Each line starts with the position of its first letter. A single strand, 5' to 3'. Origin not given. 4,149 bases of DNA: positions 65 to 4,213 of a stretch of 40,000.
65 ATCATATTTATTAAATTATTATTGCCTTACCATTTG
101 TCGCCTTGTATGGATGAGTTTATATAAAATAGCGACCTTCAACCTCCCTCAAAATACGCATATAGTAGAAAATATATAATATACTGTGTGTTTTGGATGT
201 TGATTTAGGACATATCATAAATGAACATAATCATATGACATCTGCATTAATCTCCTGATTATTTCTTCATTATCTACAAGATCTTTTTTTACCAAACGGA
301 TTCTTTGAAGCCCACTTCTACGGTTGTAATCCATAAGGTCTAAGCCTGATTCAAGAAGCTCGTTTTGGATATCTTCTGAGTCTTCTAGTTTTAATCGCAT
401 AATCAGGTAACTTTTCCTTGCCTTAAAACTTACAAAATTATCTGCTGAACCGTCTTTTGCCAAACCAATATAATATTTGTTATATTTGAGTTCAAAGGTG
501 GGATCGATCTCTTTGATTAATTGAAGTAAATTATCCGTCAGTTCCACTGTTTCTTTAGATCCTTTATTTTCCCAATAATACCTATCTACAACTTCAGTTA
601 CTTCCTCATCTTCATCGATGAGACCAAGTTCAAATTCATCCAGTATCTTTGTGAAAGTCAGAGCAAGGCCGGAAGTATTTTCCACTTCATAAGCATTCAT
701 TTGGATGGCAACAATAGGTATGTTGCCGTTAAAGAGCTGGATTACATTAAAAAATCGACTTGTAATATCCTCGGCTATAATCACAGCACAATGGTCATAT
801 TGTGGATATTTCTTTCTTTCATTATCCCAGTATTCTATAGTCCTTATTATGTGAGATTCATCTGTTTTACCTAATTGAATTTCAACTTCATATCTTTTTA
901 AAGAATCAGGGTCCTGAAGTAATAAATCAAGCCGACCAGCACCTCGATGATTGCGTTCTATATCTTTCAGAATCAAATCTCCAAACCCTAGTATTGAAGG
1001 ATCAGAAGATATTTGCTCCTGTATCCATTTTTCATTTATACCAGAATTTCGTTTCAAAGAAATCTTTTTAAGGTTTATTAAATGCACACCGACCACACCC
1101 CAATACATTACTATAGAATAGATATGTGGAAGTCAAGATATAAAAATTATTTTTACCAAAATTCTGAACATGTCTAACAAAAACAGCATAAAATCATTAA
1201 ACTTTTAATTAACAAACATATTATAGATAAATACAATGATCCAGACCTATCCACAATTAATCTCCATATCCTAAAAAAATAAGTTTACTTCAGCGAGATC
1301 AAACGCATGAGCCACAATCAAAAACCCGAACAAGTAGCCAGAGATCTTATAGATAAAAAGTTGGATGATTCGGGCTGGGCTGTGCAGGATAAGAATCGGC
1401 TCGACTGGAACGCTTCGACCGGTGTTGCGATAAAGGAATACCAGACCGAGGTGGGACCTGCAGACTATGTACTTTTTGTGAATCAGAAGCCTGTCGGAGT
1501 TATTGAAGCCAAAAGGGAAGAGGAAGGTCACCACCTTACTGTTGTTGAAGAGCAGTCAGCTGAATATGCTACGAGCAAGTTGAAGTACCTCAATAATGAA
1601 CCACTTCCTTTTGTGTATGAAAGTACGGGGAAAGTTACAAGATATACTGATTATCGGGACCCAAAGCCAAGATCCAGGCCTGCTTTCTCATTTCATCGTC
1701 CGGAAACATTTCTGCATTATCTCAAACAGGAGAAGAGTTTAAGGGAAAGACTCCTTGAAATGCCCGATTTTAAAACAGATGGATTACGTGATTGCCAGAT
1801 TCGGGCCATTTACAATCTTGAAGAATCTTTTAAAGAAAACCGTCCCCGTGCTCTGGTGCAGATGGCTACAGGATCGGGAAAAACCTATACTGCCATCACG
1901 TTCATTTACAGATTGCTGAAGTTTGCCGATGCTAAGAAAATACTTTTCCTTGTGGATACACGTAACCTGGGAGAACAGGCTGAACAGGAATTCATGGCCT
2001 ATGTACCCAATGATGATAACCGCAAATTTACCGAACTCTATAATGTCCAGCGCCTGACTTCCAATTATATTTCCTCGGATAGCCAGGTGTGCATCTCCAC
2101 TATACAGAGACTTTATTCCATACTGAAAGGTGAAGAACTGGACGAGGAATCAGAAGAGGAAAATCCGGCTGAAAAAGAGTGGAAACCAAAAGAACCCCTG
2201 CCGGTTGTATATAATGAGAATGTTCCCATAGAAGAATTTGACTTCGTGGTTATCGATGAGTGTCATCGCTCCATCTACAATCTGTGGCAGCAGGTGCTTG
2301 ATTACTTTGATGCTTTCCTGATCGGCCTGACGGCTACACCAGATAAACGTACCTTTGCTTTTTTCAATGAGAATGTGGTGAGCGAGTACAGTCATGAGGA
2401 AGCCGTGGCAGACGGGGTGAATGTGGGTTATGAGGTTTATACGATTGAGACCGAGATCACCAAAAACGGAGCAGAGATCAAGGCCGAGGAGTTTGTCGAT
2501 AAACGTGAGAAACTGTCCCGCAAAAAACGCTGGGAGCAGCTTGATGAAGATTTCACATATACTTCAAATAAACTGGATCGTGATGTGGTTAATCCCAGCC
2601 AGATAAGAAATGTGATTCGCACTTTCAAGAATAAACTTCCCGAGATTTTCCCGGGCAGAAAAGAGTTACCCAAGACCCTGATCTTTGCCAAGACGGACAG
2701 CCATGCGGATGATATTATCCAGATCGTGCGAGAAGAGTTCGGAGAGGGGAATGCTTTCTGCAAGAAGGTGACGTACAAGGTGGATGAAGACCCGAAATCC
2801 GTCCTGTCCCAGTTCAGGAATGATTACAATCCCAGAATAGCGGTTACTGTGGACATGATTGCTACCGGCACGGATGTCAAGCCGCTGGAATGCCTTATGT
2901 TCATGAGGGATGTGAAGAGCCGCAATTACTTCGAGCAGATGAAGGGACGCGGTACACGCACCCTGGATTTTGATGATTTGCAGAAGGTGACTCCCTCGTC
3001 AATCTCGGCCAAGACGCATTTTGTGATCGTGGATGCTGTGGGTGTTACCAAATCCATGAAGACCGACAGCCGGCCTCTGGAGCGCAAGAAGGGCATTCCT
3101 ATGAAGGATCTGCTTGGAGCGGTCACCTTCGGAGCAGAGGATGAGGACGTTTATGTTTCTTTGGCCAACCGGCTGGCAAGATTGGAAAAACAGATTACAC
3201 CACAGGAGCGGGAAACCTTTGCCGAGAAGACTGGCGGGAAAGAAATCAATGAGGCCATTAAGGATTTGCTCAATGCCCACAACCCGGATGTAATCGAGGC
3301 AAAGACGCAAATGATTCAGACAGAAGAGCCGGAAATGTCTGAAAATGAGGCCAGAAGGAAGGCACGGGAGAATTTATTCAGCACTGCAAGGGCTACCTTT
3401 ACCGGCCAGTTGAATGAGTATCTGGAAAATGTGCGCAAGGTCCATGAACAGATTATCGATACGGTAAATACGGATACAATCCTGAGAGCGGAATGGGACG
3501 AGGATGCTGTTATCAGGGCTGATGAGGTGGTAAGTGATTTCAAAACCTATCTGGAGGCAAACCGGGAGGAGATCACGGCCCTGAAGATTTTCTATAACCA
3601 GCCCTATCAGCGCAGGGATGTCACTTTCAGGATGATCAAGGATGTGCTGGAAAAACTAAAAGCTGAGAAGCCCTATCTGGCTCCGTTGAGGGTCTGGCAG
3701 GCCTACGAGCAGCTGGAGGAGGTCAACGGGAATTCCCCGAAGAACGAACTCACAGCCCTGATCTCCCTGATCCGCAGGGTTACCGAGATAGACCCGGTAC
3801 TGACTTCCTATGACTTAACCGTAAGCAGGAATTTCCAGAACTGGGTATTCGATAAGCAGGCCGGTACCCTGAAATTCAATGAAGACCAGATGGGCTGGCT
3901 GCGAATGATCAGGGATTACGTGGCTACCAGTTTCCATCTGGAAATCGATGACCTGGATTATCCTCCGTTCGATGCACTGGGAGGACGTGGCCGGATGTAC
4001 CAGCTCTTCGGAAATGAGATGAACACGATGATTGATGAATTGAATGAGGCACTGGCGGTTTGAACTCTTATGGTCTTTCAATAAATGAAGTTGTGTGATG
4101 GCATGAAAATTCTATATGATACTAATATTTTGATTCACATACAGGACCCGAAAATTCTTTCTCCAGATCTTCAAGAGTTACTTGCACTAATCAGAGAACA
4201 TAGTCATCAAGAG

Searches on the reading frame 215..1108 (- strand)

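Call 3: search_protein_families(library=pfam, proteins=[window:215-1108:-], max_evalue=0.1)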
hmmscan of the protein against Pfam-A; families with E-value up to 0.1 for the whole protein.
window:215-1108:- (297 aa): 2 families
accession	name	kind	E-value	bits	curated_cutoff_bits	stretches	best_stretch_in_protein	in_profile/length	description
PF18899.5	DUF5655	-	7.7e-06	26.4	24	1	182-293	8-107/109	Domain of unknown function (DUF5655)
PF21983.2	NikA-like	-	0.036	14.7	27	1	231-290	3-61/72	Mobilization protein NikA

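Call 5: search_protein_families(library=padloc, proteins=[window:215-1108:-], max_evalue=0.01)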
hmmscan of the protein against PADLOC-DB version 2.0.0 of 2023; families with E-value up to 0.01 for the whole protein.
window:215-1108:- (297 aa): 2 families
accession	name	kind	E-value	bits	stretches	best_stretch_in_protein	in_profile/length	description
PDLC04945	PDC-S18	-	0.0002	18.8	1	172-244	187-257/302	-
PDLC04914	PDC-S11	-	0.0029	14.9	1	27-203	26-193/314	-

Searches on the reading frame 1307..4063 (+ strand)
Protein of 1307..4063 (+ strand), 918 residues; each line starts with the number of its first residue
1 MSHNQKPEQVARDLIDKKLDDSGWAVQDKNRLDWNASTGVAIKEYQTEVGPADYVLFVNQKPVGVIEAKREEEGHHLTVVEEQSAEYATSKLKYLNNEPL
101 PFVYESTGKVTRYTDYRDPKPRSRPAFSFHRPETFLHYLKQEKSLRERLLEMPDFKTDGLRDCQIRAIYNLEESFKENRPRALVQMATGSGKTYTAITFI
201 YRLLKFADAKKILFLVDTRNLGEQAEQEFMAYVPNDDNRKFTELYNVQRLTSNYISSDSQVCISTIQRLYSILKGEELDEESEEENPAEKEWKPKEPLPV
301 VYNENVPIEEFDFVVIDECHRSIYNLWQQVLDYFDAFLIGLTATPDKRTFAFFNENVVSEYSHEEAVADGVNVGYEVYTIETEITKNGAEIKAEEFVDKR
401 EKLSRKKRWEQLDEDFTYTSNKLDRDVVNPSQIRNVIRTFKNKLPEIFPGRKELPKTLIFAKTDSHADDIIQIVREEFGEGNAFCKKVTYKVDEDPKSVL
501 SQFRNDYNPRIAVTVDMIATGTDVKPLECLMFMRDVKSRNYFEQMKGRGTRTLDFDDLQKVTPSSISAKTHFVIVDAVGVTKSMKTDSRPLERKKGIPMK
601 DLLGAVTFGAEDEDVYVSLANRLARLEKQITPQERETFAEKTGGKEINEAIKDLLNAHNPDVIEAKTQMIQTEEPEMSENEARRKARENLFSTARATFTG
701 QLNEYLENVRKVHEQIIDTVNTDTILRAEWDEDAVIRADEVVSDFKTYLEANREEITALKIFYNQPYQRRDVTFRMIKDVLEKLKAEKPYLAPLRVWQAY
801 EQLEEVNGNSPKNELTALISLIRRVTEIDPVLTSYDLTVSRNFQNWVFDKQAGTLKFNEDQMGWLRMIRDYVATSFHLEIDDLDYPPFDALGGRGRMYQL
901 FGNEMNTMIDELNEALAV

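Call 3: search_protein_families(library=pfam, proteins=[window:1307-4063:+], max_evalue=0.1)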
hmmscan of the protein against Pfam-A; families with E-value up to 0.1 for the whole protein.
window:1307-4063:+ (918 aa): 7 families
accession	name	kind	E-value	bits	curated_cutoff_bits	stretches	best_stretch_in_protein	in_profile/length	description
PF04851.21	ResIII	-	9.6e-42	143.1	22.5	1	160-346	4-163/164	Type III restriction enzyme, res subunit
PF08463.15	EcoEI_R_C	-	3.4e-38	131.8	24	1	740-916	2-162/163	EcoEI R protein C-terminal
PF18766.7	SWI2_SNF2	-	1.3e-21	77.7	26.7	1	164-402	2-217/221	SWI2/SNF2 ATPase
PF00270.35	DEAD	-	1.6e-13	51.1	26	1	163-347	3-162/167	DEAD/DEAH box helicase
PF04313.20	HSDR_N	-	1.8e-09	38.2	25.1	1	49-121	125-197/198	Type I restriction enzyme R protein N terminus (HSDR_N)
PF00271.37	Helicase_C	-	8.6e-05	23.2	23.5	1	444-551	6-108/110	Helicase conserved C-terminal domain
PF07234.17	Babuvirus_MP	-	0.017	15.4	27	0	634-686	61-112/117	Movement and RNA silencing protein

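Call 5: search_protein_families(library=padloc, proteins=[window:1307-4063:+], max_evalue=0.01)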
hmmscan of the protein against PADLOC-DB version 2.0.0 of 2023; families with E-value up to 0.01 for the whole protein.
window:1307-4063:+ (918 aa): 15 families
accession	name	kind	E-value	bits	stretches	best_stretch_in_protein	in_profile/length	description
PDLC03047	REase_I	-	6.6e-49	164.5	2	304-582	450-727/1107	Type I restriction enzyme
PDLC03042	REase_I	-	7.9e-49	163.9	2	111-553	395-831/1170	Type I restriction enzyme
PDLC03049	REase_I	-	2.9e-32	109.6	1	20-552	24-524/807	Type I restriction enzyme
PDLC02707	PbeA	-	6e-22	76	2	312-551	380-616/672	PbeA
PDLC02704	PbeA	-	1.2e-14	51.8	2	138-224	235-319/682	PbeA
PDLC03048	REase_I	-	4e-13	46.4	1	183-384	273-439/976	Type I restriction enzyme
PDLC03658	mREase_IV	-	1.2e-11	41.1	1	309-380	334-410/953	Type IV methyl-directed restriction enzyme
PDLC02703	PbeA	-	1.1e-10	38.7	1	181-551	263-598/626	PbeA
PDLC02706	PbeA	-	5.3e-10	36.5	1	145-232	254-338/722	PbeA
PDLC04556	PDC-M27C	-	7.9e-07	25.8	1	168-320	44-203/892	-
PDLC01439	typeIV_DinG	-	2e-06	24.7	1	159-229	16-80/575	CAS-IV-A; associated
PDLC03659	mREase_IV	-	2.8e-06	23.5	1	303-349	328-375/945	Type IV methyl-directed restriction enzyme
PDLC04140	mad8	-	0.00017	19.2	1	179-284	27-101/314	mads_8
PDLC00200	HamB2|HamB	-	0.0032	13.5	1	188-273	170-255/865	DEAD-box helicase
PDLC01770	Cas3g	-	0.0039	13.7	1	167-238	14-87/733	-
